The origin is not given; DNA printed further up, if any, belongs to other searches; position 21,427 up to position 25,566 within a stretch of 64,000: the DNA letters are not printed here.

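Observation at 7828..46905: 39-kb co-directional block of six giant extracellular-protein genes (about 12,600 codons)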

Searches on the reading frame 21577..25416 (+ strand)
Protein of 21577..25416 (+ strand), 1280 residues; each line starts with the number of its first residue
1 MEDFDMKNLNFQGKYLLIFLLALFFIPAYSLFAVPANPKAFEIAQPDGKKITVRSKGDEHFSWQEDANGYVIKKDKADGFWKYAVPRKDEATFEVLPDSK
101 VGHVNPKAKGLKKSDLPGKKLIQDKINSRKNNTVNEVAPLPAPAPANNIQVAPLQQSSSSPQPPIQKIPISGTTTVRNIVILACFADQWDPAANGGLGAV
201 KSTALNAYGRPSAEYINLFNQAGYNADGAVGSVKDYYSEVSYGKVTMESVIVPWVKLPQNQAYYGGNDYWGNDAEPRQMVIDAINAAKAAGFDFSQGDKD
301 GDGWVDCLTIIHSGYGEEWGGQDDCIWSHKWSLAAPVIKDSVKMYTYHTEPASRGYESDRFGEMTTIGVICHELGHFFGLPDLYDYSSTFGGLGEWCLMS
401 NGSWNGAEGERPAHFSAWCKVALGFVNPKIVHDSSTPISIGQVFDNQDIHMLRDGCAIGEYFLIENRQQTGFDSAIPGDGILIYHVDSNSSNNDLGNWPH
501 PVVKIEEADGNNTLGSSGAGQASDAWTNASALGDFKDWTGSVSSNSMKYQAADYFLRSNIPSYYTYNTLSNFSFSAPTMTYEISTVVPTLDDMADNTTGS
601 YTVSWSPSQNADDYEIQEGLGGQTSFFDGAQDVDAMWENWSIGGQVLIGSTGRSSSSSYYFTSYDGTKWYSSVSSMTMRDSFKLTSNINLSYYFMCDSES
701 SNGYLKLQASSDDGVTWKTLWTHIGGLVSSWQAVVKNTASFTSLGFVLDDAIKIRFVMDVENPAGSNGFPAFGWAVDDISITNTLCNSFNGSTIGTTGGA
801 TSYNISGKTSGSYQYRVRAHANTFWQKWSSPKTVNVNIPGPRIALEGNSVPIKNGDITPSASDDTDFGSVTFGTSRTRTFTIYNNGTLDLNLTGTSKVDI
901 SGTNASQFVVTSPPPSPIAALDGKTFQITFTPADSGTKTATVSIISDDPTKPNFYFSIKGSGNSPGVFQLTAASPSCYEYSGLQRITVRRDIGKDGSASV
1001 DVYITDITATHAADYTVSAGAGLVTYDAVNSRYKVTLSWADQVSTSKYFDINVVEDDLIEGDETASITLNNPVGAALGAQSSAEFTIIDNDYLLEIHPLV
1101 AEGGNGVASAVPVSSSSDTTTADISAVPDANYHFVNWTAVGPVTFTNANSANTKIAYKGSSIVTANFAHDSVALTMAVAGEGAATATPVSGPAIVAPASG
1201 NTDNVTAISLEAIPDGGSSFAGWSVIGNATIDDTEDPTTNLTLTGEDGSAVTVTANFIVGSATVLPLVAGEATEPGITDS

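Call 30: find_homologous_proteins(query=window:21577-25416:+, max_evalue=1e-10)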
Query window:21577-25416:+ (1280 aa): 1526 proteins with E <= 1e-10 among 8000 candidates; the best 120 are listed.
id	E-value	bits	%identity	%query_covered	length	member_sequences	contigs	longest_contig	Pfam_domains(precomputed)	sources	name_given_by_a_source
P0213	0.0e+0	1013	43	89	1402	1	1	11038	PF05547.18,PF18998.7,PF22544.3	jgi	jgi:M6 family metalloprotease-like protein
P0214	3.0e-253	861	52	62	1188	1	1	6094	PF05547.18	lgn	-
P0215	8.8e-249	847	48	68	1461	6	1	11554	PF02494.23,PF05547.18,PF16403.12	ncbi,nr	ncbi:MAG TPA: DUF5011 domain-containing protein [Candidatus Hydrogenedentes bacterium]|nr:DUF5011 do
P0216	9.7e-246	837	49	68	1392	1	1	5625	PF09479.17,PF05547.18,PF18998.7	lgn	-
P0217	1.3e-243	829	50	63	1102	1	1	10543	PF05547.18,PF19078.7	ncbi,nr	ncbi:MAG: M6 family metalloprotease domain-containing protein [Verrucomicrobia bacterium]|nr:M6 fami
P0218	9.3e-243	827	49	65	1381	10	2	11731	PF09479.17,PF05547.18,PF18998.7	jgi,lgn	-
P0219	2.2e-241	822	50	64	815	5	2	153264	PF05547.18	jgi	jgi:M6 family metalloprotease-like protein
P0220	7.4e-241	820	50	64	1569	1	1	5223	PF18887.6,PF05547.18,PF19078.7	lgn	-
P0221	1.0e-240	820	49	63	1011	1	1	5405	PF17963.8,PF17892.8,PF05547.18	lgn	-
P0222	5.6e-240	817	48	63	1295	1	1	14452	PF05547.18,PF18998.7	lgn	-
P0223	1.3e-239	816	48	65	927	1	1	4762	PF05547.18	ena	-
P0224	6.3e-238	811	48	67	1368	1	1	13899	PF23237.2,PF02494.23,PF05547.18,PF02221.21,PF19077.7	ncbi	-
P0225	5.7e-237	807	45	73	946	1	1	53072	PF05547.18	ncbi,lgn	-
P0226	1.7e-236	806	42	72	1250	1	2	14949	PF09479.17,PF05547.18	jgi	-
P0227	4.9e-236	804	48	63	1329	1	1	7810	PF07679.23,PF17963.8,PF13927.13,PF05547.18,PF05345.19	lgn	-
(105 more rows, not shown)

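Call 31: find_encoding_contigs(protein=P0213, flank=10000, max_places=2)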
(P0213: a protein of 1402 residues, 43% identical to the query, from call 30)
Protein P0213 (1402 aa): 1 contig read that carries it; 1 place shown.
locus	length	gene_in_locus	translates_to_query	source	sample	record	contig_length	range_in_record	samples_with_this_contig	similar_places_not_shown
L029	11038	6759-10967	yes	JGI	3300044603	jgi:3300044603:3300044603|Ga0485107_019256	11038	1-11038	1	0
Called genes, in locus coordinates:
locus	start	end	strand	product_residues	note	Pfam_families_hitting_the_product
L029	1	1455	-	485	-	?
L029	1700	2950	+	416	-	PF01938:TRAM, PF05958:tRNA_U5-meth_tr, PF06325:PrmA (weak), PF13847:Methyltransf_31 (faint)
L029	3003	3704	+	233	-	PF04002:RadC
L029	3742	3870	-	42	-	-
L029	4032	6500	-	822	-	PF13491:FtsK_4TM, PF17854:FtsK_alpha, PF01580:FtsK_SpoIIIE, PF09397:FtsK_gamma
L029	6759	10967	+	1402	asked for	PF05547:Peptidase_M6, PF22544:HYDIN_VesB_CFA65-like_Ig (weak), PF18998:Flg_new_2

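Call 32: find_encoding_contigs(protein=P0225, flank=10000, max_places=2)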
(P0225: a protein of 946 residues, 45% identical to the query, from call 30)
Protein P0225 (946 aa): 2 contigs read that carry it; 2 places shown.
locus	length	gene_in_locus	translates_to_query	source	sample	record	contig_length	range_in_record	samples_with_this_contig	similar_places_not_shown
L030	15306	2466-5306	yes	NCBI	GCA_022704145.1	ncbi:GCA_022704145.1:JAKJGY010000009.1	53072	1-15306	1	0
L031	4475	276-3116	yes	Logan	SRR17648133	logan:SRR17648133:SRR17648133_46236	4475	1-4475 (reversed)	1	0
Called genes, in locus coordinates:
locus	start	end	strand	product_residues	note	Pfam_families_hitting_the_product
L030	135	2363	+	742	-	PF12951:PATR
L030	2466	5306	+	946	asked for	PF05547:Peptidase_M6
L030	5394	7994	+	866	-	PF12951:PATR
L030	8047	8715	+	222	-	PF16011:CBM9_2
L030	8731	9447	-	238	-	-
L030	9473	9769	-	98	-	PF04977:DivIC (weak)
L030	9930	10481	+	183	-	PF00293:NUDIX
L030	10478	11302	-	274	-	PF01790:LGT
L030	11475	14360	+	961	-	-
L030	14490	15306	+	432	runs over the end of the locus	PF00657:Lipase_GDSL, PF13472:Lipase_GDSL_2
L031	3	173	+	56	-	?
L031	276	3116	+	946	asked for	PF05547:Peptidase_M6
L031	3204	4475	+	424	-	?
